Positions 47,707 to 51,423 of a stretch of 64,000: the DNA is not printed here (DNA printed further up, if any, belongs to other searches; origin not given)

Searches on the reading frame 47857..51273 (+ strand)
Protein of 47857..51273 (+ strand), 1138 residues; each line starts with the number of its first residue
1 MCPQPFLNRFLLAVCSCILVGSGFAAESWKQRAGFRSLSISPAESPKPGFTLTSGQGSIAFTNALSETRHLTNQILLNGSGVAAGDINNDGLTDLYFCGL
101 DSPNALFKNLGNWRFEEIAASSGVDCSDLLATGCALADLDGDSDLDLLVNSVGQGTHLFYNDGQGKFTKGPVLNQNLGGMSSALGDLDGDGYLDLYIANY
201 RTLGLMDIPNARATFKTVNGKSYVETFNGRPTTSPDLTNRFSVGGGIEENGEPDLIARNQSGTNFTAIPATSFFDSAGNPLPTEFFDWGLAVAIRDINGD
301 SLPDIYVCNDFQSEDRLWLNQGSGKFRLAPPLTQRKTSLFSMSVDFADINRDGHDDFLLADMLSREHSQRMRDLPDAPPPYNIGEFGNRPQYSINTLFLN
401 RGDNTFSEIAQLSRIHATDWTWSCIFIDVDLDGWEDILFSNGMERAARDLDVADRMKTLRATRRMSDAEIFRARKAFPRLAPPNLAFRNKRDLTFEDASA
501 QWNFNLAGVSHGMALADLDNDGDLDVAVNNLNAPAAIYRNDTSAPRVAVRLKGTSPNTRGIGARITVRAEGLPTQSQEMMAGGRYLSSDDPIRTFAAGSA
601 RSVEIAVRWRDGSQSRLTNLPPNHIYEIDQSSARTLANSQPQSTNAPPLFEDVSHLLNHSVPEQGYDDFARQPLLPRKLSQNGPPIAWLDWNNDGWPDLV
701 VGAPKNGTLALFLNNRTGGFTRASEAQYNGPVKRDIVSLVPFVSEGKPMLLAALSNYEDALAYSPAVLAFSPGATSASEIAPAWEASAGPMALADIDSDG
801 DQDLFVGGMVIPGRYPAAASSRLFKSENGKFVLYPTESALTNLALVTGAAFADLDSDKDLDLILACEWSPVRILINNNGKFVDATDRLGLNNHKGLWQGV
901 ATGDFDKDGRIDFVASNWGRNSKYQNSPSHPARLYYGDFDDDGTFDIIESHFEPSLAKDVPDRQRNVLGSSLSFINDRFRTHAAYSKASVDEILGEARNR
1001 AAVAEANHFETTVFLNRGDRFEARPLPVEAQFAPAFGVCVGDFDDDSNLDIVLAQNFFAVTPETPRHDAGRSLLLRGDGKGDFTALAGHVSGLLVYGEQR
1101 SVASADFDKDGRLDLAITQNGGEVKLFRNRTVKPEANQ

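Call 38: search_protein_families(library=pfam, proteins=[window:47857-51273:+], max_evalue=0.00001)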
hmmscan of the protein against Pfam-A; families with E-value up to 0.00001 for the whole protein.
window:47857-51273:+ (1138 aa): 3 families
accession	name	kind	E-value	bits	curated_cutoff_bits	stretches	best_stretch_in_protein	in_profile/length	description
PF13517.12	FG-GAP_3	-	3.2e-79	261.9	26.9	7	296-358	1-60/61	FG-GAP-like repeat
PF01839.29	FG-GAP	-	3.3e-32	110.3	22.1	0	179-200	2-23/37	FG-GAP repeat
PF07593.17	UnbV_ASPIC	-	5.1e-13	49.1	23.4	1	560-626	1-67/68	ASPIC and UnbV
